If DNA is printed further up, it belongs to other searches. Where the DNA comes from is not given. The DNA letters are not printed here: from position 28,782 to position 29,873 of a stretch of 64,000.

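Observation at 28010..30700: Tandem triplicated lipoprotein family with perfectly identical junctions and divergent cores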

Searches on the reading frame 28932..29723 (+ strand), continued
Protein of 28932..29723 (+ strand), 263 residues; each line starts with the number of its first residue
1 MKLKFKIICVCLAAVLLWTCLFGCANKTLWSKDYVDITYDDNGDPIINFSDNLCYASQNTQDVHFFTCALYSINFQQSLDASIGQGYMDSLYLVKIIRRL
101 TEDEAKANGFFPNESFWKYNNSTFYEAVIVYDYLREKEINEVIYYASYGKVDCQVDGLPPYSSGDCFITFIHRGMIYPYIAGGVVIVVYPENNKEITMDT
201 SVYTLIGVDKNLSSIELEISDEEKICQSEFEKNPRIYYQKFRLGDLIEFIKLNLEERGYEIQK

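Call 54: find_related_loci(query=A2, collection=genome_contigs, flank=10000)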
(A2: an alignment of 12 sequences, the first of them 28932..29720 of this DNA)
Query A2 (263 aa) in genome_contigs; peptide patterns used: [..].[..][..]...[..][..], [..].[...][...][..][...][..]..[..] (x = any residue, [..] = any of these).
29 stretches matched a pattern; 4 encode a relative of the query (tblastn E <= 1e-3); 4 distinct loci.
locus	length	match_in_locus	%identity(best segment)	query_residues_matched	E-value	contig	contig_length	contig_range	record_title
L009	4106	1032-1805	47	1-262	5e-68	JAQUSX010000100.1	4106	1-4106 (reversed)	MAG: Clostridia bacterium isolate STD2_106 NODE_101441_length_4106_cov_5.319930_Sandtown_D2, whole genome shotgun sequen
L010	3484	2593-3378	42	1-263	1e-57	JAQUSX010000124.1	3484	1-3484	MAG: Clostridia bacterium isolate STD2_106 NODE_131778_length_3484_cov_5.243372_Sandtown_D2, whole genome shotgun sequen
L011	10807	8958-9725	35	6-262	5e-47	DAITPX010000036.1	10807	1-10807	MAG TPA_asm: Clostridia bacterium isolate CTOTU40301 NODE_5690_length_10807_cov_4.020926, whole genome shotgun sequence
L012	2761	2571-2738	65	1-57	1e-17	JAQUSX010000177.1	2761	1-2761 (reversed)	MAG: Clostridia bacterium isolate STD2_106 NODE_192216_length_2761_cov_4.542141_Sandtown_D2, whole genome shotgun sequen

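Call 58: fold_search(model_id=the predicted structure, library=viral)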
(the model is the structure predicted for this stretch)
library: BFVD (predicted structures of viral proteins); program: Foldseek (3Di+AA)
matches with E <= 10: 209; with E <= 0.001: 0
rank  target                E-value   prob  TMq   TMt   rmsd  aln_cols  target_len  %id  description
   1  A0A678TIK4            1.8e-01  0.05  0.11  0.06  23.2       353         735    9  Polyprotein (Fragment) [Soybean-associated bicistronic virus]
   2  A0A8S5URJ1            2.6e-01  0.02  0.09  0.07  52.0       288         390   11  Uncharacterized protein [Siphoviridae sp. ctg6c78]
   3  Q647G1                2.9e-01  0.06  0.11  0.06  23.9       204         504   12  Uncharacterized protein [Thermoproteus tenax spherical virus 1]
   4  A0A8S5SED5            5.4e-01  0.13  0.20  0.17  30.1       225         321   10  CcmE [Myoviridae sp. ct8mY9]
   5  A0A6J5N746            5.7e-01  0.08  0.17  0.17  25.6       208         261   12  Uncharacterized protein [uncultured Caudovirales phage]
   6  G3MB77                6.7e-01  0.04  0.15  0.05  20.4       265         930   12  Gp7 [Bacillus phage G]
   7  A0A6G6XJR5            7.1e-01  0.08  0.19  0.06  10.7       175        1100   15  Minor tail protein [Gordonia phage Skog]
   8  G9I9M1                7.1e-01  0.02  0.11  0.10  22.0       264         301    7  (no name in the UniProt tables at hand)
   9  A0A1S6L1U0            8.9e-01  0.05  0.18  0.14  21.9       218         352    6  (no name in the UniProt tables at hand)
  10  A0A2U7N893            8.9e-01  0.03  0.12  0.10  16.9       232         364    5  RNA ligase A [Pseudomonas phage PspYZU05]
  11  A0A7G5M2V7            1.2e+00  0.01  0.09  0.06  17.6       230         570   11  (no name in the UniProt tables at hand)
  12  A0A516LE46            1.5e+00  0.05  0.16  0.29  12.4       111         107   11  (no name in the UniProt tables at hand)
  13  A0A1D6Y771            1.6e+00  0.02  0.11  0.13  19.1       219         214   12  (no name in the UniProt tables at hand)
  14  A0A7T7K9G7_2          1.6e+00  0.02  0.08  0.03  17.9       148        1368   12  Putative replicase [Jaksystermes virus]
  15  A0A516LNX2            1.7e+00  0.11  0.19  0.37   5.9       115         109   14  (no name in the UniProt tables at hand)
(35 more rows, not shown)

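Call 62: find_encoding_contigs(protein=P0040, flank=8000, max_places=3)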
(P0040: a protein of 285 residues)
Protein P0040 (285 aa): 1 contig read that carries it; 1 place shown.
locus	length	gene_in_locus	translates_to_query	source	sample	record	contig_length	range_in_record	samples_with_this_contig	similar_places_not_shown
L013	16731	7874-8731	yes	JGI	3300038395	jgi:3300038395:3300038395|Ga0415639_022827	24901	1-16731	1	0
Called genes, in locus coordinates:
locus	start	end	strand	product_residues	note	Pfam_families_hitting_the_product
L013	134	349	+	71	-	-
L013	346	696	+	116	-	-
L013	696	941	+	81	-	-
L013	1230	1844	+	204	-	-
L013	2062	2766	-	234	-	PF03575:Peptidase_S51 (weak)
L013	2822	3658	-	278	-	PF12801:Fer4_5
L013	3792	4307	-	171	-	PF08534:Redoxin (weak), PF00578:AhpC-TSA (weak), PF00085:Thioredoxin (weak), PF13905:Thioredoxin_8 (weak)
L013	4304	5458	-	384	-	PF01321:Creatinase_N, PF00557:Peptidase_M24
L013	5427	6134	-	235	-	PF00849:PseudoU_synth_2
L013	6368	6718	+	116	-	PF01925:TauE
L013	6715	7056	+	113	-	PF01925:TauE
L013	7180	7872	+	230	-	-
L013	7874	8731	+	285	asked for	-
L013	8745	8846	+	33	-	-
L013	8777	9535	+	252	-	PF00404:Dockerin_1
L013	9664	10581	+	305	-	-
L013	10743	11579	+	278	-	PF05036:SPOR (faint)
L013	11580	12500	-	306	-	PF20030:bpMoxR, PF07726:AAA_3, PF07728:AAA_5, PF17863:AAA_lid_2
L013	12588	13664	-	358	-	PF08238:Sel1, PF13676:TIR_2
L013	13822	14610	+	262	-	PF02535:Zip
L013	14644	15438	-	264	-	PF00072:Response_reg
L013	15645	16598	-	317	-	-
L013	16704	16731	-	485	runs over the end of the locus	PF18073:Zn_ribbon_LapB, PF13481:AAA_25, PF06745:ATPase, PF23442:DUF7125 (weak), PF00004:AAA, PF13401:AAA_22 (weak), PF05362:Lon_C, PF13541:ChlI (weak), +3 more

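Call 63: find_encoding_contigs(protein=P0028, flank=8000, max_places=3)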
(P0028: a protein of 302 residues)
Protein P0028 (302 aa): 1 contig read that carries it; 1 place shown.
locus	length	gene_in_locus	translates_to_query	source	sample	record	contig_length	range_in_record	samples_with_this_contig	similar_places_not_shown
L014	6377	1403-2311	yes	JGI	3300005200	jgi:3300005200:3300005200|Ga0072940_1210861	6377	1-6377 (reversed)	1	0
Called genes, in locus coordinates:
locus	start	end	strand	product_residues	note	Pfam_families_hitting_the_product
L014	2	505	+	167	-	?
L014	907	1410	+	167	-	PF04542:Sigma70_r2, PF08281:Sigma70_r4_2, PF04545:Sigma70_r4 (weak)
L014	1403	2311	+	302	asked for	-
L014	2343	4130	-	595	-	PF13203:DUF2201_N, PF09967:DUF2201 (weak)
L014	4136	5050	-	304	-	PF07728:AAA_5 (weak)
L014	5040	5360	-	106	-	-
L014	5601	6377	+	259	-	?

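Call 70: search_protein_families(library=pfam, proteins=[P0028, P0132, P0134, P0038, P0032, P0133, P0017, P0025, P0044, P0035], max_evalue=0.1)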
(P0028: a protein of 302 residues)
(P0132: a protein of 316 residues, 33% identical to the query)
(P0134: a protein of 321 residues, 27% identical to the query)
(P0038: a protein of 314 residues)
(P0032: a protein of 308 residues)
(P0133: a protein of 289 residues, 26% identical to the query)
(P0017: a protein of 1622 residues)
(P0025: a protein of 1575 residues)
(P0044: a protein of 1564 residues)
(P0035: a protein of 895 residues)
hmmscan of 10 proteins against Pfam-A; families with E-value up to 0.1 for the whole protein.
P0028 (302 aa): 0 families

P0132 (316 aa): 0 families

P0134 (321 aa): 1 family
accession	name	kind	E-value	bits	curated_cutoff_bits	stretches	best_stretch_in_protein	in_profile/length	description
PF25682.1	Phage_VG64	-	0.074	13.3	27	0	1-40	1-37/127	Mycobacterium phage VG64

P0038 (314 aa): 0 families

P0032 (308 aa): 1 family
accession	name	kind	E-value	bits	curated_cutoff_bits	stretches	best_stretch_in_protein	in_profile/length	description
PF21827.1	New_glue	-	0.0017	18.5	31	1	6-72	4-66/94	New glue protein family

P0133 (289 aa): 0 families

P0017 (1622 aa): 0 families

P0025 (1575 aa): 0 families

P0044 (1564 aa): 0 families

P0035 (895 aa): 0 families

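Call 74: search_dna_similar(query=window:28932-29720:+, collection=phages, mode=protein, max_evalue=0.01, max_rows=10)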
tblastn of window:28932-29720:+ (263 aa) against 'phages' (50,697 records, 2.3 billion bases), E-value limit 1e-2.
No match.

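Call 75: search_dna_similar(query=window:28932-29720:+, collection=plasmids, mode=protein, max_evalue=0.01, max_rows=10)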
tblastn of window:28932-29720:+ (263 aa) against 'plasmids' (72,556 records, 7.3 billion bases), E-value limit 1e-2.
No match.

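Call 76: find_related_loci(query=A2, collection=metagenome_contigs, flank=10000)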
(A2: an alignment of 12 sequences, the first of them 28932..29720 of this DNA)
Query A2 (263 aa) in metagenome_contigs; peptide patterns used: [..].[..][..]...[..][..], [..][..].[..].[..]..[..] (x = any residue, [..] = any of these).
145 stretches matched a pattern; 3 encode a relative of the query (tblastn E <= 1e-3); 3 distinct loci.
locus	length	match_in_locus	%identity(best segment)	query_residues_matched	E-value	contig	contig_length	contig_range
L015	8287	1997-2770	45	1-262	2e-65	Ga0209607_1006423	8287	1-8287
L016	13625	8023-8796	45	1-262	2e-65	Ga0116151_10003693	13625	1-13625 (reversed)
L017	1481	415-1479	40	1-261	1e-46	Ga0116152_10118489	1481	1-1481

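Call 79: search_protein_families(library=pfam, proteins=[L016:7153-7920:+, L016:8786-9580:+, L016:6505-6828:-, L013:7180-7872:+, L013:9664-10581:+], max_evalue=0.1)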
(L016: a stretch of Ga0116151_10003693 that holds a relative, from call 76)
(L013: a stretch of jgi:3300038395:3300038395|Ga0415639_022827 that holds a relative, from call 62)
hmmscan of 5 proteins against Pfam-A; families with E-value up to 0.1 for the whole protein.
L016:7153-7920:+ (255 aa): 1 family
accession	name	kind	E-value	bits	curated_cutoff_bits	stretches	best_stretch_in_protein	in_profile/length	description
PF15582.11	Imm65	-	0.0045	16.4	25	0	59-96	160-198/321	Immunity protein 65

L016:8786-9580:+ (264 aa): 4 families
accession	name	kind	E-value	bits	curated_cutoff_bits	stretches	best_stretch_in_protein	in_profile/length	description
PF05975.17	EcsB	-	0.0027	17.1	30.7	1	189-254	147-213/383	Bacterial ABC transporter protein EcsB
PF06667.17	PspB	-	0.032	14.7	25.6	1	224-256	6-38/73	Phage shock protein B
PF17359.7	DUF5385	-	0.045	13.8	25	1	232-259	11-38/217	Family of unknown function (DUF5385)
PF20517.3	TMEM127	-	0.064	13.8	25.3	0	5-28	48-71/113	Transmembrane protein 127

L016:6505-6828:- (107 aa): 4 families
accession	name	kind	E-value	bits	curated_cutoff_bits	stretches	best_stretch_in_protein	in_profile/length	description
PF03551.20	PadR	-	4.6e-17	62.2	27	1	17-85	1-71/75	Transcriptional regulator PadR-like family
PF02334.22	RTP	-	0.014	16.3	26.7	1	12-66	9-64/113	Replication terminator protein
PF12948.12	MSP7_C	-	0.049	14.8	27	1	69-106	23-59/125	MSP7-like protein C-terminal domain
PF08360.16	TetR_C_5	-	0.064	13.9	21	1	47-103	63-124/131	QacR-like protein, C-terminal region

L013:7180-7872:+ (230 aa): 0 families

L013:9664-10581:+ (305 aa): 1 family
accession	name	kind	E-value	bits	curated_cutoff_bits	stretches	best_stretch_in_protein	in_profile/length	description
PF13627.12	LptM_cons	-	0.017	15.4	27.3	1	7-21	1-15/23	LPS-assembly lipoprotein LptM, conserved region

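Call 87: find_encoding_contigs(protein=P0134, flank=5000, max_places=3)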
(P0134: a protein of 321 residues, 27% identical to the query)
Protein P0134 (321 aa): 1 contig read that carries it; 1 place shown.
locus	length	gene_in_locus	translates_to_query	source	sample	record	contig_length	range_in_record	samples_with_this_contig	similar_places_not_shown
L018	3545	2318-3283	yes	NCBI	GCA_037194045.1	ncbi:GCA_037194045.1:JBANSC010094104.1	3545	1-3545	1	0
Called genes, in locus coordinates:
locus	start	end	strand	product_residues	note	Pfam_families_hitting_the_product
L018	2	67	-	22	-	?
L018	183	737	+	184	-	PF08281:Sigma70_r4_2, PF04545:Sigma70_r4 (weak)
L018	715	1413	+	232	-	PF14285:DUF4367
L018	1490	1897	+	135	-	-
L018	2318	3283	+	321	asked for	-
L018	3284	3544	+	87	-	?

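Call 88: find_encoding_contigs(protein=P0133, flank=5000, max_places=3)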
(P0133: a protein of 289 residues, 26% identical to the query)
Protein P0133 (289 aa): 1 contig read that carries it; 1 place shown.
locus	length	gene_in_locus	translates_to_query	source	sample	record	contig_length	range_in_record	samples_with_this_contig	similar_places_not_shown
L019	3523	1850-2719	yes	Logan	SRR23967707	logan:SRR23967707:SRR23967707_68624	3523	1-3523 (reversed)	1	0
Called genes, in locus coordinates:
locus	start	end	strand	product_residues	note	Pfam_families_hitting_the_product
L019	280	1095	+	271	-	-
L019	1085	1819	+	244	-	PF00413:Peptidase_M10 (faint)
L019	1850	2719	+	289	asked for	-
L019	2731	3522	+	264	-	?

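Call 90: search_protein_families(library=pfam, proteins=[L019:1085-1819:+, L019:280-1095:+, L019:2731-3522:+, L018:1490-1897:+, L018:715-1413:+], max_evalue=1)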
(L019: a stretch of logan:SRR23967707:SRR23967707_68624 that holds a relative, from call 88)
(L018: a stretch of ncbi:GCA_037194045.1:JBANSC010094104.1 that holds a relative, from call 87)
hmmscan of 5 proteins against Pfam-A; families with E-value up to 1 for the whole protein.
L019:1085-1819:+ (244 aa): 9 families
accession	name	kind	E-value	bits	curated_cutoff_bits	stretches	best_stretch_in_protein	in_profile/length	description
PF00413.30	Peptidase_M10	-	1e-05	25.9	24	1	148-188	110-154/159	Matrixin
PF13582.12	Reprolysin_3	-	0.0008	20.4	22.4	1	61-162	52-122/123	Metallo-peptidase family M12B Reprolysin-like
PF07998.17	Peptidase_M54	-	0.0018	18.7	24.4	1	148-173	147-171/194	Peptidase family M54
PF05572.19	Peptidase_M43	-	0.0021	18.4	23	1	96-167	17-89/152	Pregnancy-associated plasma protein-A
PF13574.12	Reprolysin_2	-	0.013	15.8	27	1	91-178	85-157/195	Metallo-peptidase family M12B Reprolysin-like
PF01435.24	Peptidase_M48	-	0.084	13.1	20.3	1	149-178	68-99/186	Peptidase family M48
PF13699.11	eCIS_core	-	0.24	12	22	0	128-157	40-72/79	eCIS core domain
PF23936.1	HB_ELP1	-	0.38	10.8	27.4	0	146-183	47-85/171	ELP1 three-helix bundle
PF22349.1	Fervidolysin_SD2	-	0.48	11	26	0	73-114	62-103/113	Fervidolysin, second beta-sandwich domain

L019:280-1095:+ (271 aa): 1 family
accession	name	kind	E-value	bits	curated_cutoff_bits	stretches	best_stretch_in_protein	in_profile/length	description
PF22243.2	DUF5018-rel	-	0.39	11.4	28.1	0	96-149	1-56/115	DUF5018-related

L019:2731-3522:+ (264 aa): 1 family
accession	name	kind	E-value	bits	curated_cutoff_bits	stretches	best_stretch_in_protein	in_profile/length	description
PF00413.30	Peptidase_M10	-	3.8e-05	24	24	1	153-216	95-155/159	Matrixin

L018:1490-1897:+ (135 aa): 1 family
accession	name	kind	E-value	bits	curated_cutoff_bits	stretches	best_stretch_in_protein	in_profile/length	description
PF13205.12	Big_5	-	0.074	14.2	23.6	1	58-116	32-88/105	Bacterial Ig-like domain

L018:715-1413:+ (232 aa): 3 families
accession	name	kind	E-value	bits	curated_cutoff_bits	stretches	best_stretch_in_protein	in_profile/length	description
PF14285.11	DUF4367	-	6.9e-18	65.6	22.1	1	126-230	2-110/110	Domain of unknown function (DUF4367)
PF24381.1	DUF7537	-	0.055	13.4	31.7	1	168-222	99-149/258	Family of unknown function (DUF7537)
PF13786.12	DUF4179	-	0.11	13.3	30.1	1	67-114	5-54/94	Domain of unknown function (DUF4179)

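Call 92: find_encoding_contigs(protein=P0132, flank=5000, max_places=4)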
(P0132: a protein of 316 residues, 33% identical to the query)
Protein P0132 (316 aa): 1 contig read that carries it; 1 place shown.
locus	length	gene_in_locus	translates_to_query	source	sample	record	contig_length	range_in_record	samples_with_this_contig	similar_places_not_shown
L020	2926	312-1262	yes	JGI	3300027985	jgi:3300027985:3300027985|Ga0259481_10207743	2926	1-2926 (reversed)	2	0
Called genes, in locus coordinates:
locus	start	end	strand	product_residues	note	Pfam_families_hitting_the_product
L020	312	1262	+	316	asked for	-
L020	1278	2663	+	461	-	-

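Call 93: find_encoding_contigs(protein=P0032, flank=5000, max_places=4)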
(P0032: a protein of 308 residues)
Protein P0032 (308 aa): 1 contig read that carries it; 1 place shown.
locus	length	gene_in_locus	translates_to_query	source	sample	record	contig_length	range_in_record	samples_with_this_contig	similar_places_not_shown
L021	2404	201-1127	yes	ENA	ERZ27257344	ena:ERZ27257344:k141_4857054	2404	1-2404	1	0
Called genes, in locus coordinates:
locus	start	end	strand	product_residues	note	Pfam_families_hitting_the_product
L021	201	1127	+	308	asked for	-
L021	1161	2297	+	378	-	-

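Call 95: search_protein_families(library=ncbifam, proteins=[L020:1278-2663:+, L021:1161-2297:+, L013:8777-9535:+, L019:1085-1819:+, L019:2731-3522:+, L018:3284-3544:+], max_evalue=0.1)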
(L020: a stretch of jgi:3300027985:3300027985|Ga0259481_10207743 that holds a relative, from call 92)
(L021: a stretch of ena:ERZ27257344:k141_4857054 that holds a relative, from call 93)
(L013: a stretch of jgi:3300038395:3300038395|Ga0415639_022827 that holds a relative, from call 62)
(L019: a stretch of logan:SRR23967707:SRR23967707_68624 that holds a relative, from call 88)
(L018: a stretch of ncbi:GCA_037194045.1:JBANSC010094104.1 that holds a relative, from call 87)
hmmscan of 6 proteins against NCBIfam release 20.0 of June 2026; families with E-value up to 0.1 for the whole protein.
L020:1278-2663:+ (461 aa): 0 families

L021:1161-2297:+ (378 aa): 1 family
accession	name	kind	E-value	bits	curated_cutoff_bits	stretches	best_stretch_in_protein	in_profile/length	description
TIGR03783.1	Bac_Flav_CT_G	subfamily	0.086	10.7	261.55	0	54-86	370-402/829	TraG family conjugative transposon ATPase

L013:8777-9535:+ (252 aa): 1 family
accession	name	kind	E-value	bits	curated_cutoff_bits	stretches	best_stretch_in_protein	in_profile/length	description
NF049990.1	CellobisidaseCelK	equivalog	0.0065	14.7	1700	1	187-242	829-882/889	cellulose 1,4-beta-cellobiosidase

L019:1085-1819:+ (244 aa): 5 families
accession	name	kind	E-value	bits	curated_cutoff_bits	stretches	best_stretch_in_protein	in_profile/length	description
NF033823.0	archmetzin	subfamily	1e-05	25.6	145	1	140-193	116-165/170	archaemetzincin family Zn-dependent metalloprotease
NF035945.1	Zn_serralysin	subfamily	0.0029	16.9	500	1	84-166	96-181/462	serralysin family metalloprotease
TIGR03952.1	metzin_BF0631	equivalog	0.0043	16.1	208.1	1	94-168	179-254/351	zinc-dependent metalloproteinase lipoprotein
NF041905.1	MXAN_2677_2678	equivalog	0.0068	15.4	250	1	147-193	185-233/283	myxosortase-dependent metalloprotease, MXAN_2677/MXAN_2678 family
NF001669.0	PRK00432.1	equivalog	0.041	13.9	54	1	200-243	12-52/58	30S ribosomal protein S27ae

L019:2731-3522:+ (264 aa): 1 family
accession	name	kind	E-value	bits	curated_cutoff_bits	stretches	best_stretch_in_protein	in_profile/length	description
NF033628.1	snapalysin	exception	0.0056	16.5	300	0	163-185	145-167/207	snapalysin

L018:3284-3544:+ (87 aa): 1 family
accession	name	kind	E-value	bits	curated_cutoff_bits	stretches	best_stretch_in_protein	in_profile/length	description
NF043050.1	DisulfRedDsbH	equivalog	0.088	12.9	190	1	13-78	7-69/166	disulfide reductase DsbH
